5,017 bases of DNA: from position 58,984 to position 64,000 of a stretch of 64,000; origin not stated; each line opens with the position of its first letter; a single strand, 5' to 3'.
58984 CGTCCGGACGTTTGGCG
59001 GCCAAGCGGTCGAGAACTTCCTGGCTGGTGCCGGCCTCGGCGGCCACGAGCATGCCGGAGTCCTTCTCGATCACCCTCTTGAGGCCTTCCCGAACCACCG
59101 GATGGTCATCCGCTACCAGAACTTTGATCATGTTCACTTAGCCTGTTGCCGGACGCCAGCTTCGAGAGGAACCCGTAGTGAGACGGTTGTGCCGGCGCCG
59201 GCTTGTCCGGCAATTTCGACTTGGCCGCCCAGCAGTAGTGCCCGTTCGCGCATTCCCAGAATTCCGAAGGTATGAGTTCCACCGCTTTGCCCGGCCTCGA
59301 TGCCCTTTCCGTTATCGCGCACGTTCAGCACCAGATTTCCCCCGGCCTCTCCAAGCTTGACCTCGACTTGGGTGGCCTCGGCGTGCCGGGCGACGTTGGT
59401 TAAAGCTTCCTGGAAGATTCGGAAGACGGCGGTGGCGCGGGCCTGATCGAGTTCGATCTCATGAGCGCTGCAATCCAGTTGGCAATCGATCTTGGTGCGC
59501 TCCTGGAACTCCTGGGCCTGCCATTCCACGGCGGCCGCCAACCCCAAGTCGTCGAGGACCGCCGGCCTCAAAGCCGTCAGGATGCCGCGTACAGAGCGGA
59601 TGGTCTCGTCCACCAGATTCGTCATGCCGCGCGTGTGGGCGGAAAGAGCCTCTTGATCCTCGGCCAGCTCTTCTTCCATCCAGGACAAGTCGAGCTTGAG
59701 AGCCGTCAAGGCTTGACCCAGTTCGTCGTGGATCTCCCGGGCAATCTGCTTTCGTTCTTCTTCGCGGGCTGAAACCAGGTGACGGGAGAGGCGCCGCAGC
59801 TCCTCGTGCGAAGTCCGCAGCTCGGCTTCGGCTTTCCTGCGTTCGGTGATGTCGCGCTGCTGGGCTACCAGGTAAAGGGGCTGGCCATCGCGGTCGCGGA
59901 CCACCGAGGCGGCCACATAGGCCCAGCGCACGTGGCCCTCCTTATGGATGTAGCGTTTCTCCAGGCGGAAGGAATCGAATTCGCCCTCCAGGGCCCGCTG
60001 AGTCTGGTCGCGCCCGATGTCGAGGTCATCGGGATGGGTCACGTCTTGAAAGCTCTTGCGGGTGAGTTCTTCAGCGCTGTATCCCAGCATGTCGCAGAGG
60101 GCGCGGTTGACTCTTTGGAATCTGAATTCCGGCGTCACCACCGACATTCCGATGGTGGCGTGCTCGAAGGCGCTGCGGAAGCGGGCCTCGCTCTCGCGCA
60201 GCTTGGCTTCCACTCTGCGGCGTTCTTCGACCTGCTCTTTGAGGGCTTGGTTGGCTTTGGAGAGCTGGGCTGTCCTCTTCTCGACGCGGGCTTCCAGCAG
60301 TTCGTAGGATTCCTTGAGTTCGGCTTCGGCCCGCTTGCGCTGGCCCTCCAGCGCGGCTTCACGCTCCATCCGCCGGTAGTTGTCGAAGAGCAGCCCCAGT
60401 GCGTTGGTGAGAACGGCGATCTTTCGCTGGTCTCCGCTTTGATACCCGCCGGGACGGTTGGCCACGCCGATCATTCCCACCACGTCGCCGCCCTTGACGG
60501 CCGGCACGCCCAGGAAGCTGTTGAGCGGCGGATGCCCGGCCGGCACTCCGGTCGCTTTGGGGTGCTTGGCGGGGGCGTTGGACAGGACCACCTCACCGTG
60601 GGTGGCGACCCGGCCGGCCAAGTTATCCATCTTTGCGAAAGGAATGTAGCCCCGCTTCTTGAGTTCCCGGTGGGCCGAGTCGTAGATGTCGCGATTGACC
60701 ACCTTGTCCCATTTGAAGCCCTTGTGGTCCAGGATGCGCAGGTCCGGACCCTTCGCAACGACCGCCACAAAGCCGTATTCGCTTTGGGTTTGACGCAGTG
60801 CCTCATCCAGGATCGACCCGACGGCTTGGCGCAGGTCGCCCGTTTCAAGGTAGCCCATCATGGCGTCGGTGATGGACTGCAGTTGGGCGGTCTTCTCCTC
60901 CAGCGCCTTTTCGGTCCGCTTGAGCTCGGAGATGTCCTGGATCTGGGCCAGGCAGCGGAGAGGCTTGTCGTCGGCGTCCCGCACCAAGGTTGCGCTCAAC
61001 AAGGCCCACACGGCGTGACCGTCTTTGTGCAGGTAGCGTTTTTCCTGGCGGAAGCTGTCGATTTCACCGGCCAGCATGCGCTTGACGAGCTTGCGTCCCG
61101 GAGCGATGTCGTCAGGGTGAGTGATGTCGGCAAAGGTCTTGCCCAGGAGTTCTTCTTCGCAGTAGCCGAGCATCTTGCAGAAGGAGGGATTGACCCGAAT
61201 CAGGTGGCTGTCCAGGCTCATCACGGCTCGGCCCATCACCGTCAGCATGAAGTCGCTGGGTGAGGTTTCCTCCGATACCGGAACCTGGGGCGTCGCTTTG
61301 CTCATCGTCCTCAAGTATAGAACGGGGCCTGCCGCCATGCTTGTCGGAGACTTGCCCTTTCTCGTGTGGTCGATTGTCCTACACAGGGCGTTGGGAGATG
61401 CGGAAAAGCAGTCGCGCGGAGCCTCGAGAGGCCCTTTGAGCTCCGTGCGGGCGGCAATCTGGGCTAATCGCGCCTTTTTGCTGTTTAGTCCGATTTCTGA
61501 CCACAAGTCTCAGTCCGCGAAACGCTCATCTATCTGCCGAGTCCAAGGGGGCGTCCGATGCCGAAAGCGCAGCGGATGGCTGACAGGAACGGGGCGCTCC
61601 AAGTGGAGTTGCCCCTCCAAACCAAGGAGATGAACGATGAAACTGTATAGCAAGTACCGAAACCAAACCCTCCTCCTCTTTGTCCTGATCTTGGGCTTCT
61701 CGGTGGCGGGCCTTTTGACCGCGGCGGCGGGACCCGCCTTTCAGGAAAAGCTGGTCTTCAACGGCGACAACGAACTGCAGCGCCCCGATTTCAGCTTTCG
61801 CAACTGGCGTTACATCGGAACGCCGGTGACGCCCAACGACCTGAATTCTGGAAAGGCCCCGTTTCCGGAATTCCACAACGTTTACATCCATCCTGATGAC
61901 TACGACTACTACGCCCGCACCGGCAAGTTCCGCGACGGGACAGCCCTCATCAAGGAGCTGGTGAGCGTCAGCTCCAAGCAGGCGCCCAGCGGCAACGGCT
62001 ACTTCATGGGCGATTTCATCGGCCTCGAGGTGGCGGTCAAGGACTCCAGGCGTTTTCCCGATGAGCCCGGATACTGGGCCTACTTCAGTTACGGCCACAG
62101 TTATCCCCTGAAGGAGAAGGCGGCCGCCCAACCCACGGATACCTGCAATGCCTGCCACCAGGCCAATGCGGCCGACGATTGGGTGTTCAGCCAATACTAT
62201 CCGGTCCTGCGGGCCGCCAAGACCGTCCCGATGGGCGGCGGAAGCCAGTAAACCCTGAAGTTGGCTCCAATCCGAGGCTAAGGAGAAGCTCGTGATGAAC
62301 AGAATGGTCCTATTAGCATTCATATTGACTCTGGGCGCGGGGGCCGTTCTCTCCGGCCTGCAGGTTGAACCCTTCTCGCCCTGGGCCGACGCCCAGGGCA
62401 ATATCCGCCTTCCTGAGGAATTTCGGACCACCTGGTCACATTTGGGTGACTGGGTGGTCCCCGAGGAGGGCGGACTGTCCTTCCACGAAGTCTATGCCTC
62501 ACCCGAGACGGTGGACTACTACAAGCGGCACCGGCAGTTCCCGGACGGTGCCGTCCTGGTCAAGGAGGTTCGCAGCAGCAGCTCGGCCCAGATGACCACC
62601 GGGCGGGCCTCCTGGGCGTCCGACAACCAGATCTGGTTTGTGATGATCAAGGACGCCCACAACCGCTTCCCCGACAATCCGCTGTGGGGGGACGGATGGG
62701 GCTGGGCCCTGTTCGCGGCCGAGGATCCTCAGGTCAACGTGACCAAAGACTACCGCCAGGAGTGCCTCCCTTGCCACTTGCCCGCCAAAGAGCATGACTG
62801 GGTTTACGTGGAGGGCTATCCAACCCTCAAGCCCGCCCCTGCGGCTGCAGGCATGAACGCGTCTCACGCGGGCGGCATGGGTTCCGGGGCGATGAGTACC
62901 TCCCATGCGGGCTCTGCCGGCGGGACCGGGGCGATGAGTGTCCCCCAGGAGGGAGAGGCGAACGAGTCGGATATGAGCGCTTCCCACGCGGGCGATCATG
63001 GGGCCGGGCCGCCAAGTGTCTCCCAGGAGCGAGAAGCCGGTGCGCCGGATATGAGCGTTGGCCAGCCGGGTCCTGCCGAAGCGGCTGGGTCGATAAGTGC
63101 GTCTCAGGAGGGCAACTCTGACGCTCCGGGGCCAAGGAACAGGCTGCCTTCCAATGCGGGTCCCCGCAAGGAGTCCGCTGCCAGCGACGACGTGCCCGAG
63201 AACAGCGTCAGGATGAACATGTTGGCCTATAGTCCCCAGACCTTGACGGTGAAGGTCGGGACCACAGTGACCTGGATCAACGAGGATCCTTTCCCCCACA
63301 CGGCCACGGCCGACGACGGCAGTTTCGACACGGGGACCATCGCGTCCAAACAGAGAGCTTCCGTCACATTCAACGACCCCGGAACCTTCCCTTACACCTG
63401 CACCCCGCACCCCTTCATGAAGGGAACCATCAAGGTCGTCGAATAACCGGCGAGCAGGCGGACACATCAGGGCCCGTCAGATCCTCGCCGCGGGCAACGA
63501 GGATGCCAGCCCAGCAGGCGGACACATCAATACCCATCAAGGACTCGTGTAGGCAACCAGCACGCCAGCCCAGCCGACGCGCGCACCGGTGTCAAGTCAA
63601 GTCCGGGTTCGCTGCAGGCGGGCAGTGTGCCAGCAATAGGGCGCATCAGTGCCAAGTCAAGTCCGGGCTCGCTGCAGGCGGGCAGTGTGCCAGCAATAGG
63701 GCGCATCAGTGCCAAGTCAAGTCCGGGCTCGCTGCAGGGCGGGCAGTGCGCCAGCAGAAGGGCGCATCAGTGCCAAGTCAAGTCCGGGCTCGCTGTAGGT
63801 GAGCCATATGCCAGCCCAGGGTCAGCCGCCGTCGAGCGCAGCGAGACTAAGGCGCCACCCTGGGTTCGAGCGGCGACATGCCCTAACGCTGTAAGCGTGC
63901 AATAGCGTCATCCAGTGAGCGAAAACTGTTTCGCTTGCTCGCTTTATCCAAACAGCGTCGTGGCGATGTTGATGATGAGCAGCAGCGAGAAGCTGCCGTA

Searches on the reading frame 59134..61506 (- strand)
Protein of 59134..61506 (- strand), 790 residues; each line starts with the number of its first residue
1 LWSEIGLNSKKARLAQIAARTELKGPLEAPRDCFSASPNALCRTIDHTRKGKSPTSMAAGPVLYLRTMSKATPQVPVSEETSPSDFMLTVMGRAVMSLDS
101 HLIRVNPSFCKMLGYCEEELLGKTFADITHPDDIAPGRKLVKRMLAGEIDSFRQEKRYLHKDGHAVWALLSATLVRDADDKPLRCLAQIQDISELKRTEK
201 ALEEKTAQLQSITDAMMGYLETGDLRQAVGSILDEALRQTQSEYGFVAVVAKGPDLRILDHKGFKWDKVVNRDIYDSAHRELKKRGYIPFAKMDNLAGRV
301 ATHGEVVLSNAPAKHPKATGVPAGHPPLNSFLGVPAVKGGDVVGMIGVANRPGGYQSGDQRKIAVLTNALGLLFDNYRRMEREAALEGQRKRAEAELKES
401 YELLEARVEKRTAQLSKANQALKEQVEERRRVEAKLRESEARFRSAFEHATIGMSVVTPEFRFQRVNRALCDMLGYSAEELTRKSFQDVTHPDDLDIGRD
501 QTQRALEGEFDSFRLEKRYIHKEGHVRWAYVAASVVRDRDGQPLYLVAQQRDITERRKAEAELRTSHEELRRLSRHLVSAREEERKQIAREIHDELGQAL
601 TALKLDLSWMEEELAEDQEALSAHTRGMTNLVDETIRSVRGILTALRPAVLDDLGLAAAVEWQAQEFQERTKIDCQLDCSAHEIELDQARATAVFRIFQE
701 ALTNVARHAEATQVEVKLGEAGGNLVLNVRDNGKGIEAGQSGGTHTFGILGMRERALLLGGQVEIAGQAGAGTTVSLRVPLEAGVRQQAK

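Call 46: search_protein_families(library=pfam, proteins=[window:59134-61506:-], max_evalue=0.01)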
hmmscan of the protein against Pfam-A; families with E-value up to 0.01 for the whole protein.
window:59134-61506:- (790 aa): 10 families
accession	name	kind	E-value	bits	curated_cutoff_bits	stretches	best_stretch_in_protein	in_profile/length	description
PF08447.18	PAS_3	-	6.9e-36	122.8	25.6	2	466-547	4-86/89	PAS fold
PF08448.16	PAS_4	-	1.4e-26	93.3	23.1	2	448-557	2-109/110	PAS fold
PF13426.13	PAS_9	-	1.8e-25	89.6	27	2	98-194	9-103/103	PAS domain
PF00989.32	PAS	-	2.6e-23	82.6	22.6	2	442-553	2-113/113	PAS fold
PF07730.19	HisKA_3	-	8e-16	58.8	24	1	584-651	1-68/68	Histidine kinase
PF13185.12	GAF_2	-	9.2e-16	58.7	28.6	1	224-371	3-132/136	GAF domain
PF02518.31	HATPase_c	-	5.1e-14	53.1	26.4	1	692-782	4-110/111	Histidine kinase-, DNA gyrase B-, and HSP90-like ATPase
PF13188.13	PAS_8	-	7.8e-14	51.4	21.8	2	441-493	1-54/65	PAS domain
PF01590.32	GAF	-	1.5e-06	29.2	22.4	1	224-369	1-128/133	GAF domain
PF13581.12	HATPase_c_2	-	2.9e-05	24.5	27.4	1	681-739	19-81/127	Histidine kinase-like ATPase domain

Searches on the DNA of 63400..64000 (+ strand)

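Call 48: search_rna_families(source=window, start=63400, end=64000, threshold=evalue, max_evalue=10)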
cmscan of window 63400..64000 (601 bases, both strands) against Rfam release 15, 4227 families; matches with E-value up to 10: 10.
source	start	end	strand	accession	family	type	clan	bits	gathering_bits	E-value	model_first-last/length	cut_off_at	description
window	63967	64000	-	RF02722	sca_ncR27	Gene; snRNA; snoRNA; scaRNA;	-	17.4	91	1.3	50-83/83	5'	Small Cajal body specific RNA ncR27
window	63647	63750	+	RF04203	MIR1144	Gene; miRNA;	-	16.6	90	1.9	1-197/197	no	MIR1144 microRNA precursor family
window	63447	63491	-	RF03383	mir-1976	Gene; miRNA;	-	16.2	71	2.6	1-52/52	no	mir-1976 microRNA precursor family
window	63676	63755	-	RF01665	P13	Gene; sRNA;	-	16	70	7.8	1-76/76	no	Pseudomonas sRNA P13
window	63635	63841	-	RF01877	MIAT_exon5_3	Gene; lncRNA;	-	15.2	90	0.016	1-382/382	no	Myocardial infarction associated transcript exon 5 conserved region 3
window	63917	63988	+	RF02276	Hammerhead_II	Gene; ribozyme;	CL00010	14.6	37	4.8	1-66/66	no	Hammerhead ribozyme (type II)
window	63969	63995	+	RF01304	sR5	Gene; snRNA; snoRNA; CD-box;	-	13.3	40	1.7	1-53/53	no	Small nucleolar RNA sR5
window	63735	63811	+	RF03018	RT-15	Gene; sRNA;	-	10.9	82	4.5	1-192/192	no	RT-15 RNA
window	63720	63760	+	RF02145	MEG8_1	Gene; lncRNA;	-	10.7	70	6.7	54-97/97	no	Maternally expressed 8 exon 1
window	63968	63991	+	RF01136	sR28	Gene; snRNA; snoRNA; CD-box;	-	9.6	39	7.7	1-55/55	no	Small nucleolar RNA sR28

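Call 50: search_dna_similar(query=window:63450-63950:+, collection=plasmids, mode=distant, max_evalue=0.01, max_rows=10)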
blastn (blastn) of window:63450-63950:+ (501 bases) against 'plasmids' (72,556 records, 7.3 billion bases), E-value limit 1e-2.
No match.

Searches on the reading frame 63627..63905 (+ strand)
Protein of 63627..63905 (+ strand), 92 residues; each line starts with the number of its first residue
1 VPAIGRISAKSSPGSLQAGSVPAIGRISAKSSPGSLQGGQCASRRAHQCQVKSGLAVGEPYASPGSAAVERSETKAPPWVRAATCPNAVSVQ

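Call 102: search_protein_representatives(protein=window:63627-63905:+)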
Query: 92 residues. Proteins with E-value up to 0.001 (for the whole library): 0; up to 1e-10: 0; up to 1e-30: 0. The best 0 are listed.
